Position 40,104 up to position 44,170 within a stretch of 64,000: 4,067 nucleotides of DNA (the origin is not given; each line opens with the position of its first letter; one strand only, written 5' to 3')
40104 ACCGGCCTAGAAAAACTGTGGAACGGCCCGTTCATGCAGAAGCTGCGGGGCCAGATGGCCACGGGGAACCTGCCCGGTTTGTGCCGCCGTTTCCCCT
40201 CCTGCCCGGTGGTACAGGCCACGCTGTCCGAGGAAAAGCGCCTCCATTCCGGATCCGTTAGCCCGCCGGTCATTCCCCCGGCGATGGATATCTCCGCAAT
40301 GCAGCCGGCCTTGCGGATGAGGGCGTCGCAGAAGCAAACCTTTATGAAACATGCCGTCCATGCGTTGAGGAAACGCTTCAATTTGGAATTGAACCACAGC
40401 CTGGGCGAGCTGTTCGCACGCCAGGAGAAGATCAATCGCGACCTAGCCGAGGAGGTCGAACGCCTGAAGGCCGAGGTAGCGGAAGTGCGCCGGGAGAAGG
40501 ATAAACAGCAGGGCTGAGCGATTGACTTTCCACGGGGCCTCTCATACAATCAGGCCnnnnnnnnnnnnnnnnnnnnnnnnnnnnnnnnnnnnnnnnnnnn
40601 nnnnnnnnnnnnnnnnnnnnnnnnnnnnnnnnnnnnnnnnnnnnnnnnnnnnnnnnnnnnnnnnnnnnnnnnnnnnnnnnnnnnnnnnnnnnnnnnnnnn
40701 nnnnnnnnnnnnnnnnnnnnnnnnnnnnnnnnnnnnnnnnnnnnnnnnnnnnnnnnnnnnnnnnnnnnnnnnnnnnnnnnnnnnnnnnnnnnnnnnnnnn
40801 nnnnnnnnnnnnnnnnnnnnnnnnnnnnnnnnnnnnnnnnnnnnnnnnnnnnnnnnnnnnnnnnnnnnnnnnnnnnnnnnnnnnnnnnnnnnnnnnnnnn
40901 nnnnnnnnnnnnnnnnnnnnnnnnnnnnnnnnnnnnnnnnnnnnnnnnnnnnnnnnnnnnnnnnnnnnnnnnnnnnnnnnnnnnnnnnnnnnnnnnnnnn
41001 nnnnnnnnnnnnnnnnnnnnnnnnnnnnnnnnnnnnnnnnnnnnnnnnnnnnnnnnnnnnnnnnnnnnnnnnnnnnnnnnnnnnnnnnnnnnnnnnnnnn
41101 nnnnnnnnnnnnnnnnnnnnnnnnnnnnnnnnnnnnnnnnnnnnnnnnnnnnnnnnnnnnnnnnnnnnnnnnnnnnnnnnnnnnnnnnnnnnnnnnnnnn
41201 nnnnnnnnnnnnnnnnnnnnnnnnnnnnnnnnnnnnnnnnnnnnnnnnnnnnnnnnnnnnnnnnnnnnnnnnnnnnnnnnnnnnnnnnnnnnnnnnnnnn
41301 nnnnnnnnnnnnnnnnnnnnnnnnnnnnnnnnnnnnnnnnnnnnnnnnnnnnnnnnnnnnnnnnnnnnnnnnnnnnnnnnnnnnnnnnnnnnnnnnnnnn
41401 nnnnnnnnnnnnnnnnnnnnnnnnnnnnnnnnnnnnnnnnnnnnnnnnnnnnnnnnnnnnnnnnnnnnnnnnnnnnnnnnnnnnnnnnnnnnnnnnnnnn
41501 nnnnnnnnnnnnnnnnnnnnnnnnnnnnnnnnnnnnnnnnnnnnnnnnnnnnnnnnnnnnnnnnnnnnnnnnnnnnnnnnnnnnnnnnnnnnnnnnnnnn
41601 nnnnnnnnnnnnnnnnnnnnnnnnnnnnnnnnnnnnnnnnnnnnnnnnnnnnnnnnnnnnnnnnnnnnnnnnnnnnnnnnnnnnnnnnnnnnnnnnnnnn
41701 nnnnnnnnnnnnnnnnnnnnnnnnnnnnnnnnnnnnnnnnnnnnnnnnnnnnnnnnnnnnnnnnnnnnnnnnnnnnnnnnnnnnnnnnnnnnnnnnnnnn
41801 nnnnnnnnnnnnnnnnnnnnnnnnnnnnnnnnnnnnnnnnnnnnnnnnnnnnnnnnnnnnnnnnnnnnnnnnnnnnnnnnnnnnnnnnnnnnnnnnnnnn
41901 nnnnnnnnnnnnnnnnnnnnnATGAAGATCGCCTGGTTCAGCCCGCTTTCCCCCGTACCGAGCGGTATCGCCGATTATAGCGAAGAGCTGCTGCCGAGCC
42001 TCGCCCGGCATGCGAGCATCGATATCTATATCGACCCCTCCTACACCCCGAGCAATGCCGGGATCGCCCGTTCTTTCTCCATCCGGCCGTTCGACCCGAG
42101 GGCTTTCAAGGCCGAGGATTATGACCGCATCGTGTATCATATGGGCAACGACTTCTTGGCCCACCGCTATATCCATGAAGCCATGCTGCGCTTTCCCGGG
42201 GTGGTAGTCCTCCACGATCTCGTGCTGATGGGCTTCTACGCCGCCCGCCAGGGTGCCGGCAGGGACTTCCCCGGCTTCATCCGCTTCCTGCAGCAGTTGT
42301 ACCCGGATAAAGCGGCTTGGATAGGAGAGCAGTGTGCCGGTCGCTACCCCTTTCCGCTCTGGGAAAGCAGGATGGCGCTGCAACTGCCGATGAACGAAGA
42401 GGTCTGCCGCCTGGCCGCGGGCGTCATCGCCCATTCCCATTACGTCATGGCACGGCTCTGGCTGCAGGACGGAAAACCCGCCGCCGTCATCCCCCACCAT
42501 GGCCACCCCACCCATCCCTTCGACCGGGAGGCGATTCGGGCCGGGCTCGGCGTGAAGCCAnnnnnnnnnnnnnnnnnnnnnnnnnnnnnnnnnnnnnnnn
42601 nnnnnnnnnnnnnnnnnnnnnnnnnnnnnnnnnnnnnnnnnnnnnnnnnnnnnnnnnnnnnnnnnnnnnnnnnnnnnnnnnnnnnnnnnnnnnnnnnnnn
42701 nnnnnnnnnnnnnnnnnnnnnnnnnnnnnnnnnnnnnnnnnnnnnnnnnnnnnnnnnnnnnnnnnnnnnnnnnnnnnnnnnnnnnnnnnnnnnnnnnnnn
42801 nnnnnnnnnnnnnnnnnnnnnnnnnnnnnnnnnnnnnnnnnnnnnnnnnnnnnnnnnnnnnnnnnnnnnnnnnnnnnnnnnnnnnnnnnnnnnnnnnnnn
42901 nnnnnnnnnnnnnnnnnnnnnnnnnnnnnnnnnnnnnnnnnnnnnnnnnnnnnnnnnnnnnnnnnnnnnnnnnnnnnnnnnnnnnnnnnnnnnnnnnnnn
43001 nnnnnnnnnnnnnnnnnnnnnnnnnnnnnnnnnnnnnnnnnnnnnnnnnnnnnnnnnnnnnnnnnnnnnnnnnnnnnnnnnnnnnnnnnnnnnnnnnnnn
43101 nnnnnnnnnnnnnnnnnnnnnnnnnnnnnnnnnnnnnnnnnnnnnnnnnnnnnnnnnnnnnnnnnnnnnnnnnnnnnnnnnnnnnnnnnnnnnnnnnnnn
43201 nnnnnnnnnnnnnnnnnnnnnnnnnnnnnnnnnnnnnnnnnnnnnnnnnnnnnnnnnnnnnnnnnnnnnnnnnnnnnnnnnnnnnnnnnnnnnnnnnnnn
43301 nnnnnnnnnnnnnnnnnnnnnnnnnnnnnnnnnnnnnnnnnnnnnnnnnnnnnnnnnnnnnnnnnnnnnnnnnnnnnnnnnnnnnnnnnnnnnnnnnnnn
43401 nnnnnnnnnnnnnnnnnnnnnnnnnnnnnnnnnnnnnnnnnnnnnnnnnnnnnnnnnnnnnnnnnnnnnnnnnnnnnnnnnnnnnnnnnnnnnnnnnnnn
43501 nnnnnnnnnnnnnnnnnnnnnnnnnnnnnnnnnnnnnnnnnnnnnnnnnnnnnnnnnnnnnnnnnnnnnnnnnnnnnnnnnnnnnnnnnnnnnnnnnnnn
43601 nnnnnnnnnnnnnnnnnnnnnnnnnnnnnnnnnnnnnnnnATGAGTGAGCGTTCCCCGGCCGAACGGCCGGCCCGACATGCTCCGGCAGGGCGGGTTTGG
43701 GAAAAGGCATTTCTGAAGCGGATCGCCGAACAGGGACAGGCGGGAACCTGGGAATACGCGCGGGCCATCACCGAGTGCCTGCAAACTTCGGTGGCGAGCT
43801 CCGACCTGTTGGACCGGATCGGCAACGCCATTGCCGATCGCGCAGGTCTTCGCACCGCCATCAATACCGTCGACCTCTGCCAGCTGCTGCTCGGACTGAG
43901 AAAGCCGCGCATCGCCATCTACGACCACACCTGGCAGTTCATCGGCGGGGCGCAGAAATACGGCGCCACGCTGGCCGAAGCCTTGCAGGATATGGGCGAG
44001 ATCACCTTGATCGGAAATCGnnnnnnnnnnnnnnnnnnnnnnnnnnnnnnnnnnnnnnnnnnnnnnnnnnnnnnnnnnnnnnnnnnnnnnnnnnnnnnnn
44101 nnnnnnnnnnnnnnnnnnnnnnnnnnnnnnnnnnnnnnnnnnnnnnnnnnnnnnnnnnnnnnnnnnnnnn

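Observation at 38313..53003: Large glycan-assembly locus with two radical-SAM/SPASM enzymes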

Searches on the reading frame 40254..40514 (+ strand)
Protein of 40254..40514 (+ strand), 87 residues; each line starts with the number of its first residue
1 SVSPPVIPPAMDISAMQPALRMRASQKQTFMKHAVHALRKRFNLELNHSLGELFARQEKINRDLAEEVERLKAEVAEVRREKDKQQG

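Call 60: search_protein_families(library=pfam, proteins=[window:40254-40514:+], max_evalue=5)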
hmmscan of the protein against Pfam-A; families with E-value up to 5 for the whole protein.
window:40254-40514:+ (87 aa): 2 families
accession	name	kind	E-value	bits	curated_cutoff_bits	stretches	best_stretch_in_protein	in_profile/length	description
PF12709.12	Fungal_TACC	-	0.019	15.9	27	1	34-84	24-70/77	Fungal Transforming acidic coiled-coil (TACC) proteins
PF23531.1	Microp_apicomplexa_17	-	0.049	14.6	27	1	13-66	30-83/110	Apicomplexa microprotein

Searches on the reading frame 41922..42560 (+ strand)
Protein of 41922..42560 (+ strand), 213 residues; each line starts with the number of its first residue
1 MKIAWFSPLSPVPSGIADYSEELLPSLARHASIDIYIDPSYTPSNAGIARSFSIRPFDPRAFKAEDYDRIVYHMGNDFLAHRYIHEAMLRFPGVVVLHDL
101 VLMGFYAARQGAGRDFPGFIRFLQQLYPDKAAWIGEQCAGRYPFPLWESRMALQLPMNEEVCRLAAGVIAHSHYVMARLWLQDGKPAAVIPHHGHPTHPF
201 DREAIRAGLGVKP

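Call 60: search_protein_families(library=pfam, proteins=[window:41922-42560:+], max_evalue=5)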
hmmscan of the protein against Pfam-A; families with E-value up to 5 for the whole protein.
window:41922-42560:+ (213 aa): 1 family
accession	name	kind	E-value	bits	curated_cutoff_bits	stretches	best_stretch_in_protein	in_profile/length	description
PF13439.12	Glyco_transf_4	-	0.0041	17.6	28.5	1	40-191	45-163/170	Glycosyltransferase Family 4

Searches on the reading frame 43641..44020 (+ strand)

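Call 60: search_protein_families(library=pfam, proteins=[window:43641-44020:+], max_evalue=5)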
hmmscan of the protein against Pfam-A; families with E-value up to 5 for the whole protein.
window:43641-44020:+ (126 aa): 1 family
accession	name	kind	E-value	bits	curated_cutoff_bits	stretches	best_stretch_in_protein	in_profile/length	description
PF10414.14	CysG_dimeriser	-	0.072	13.3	23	1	18-45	28-55/58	Sirohaem synthase dimerisation region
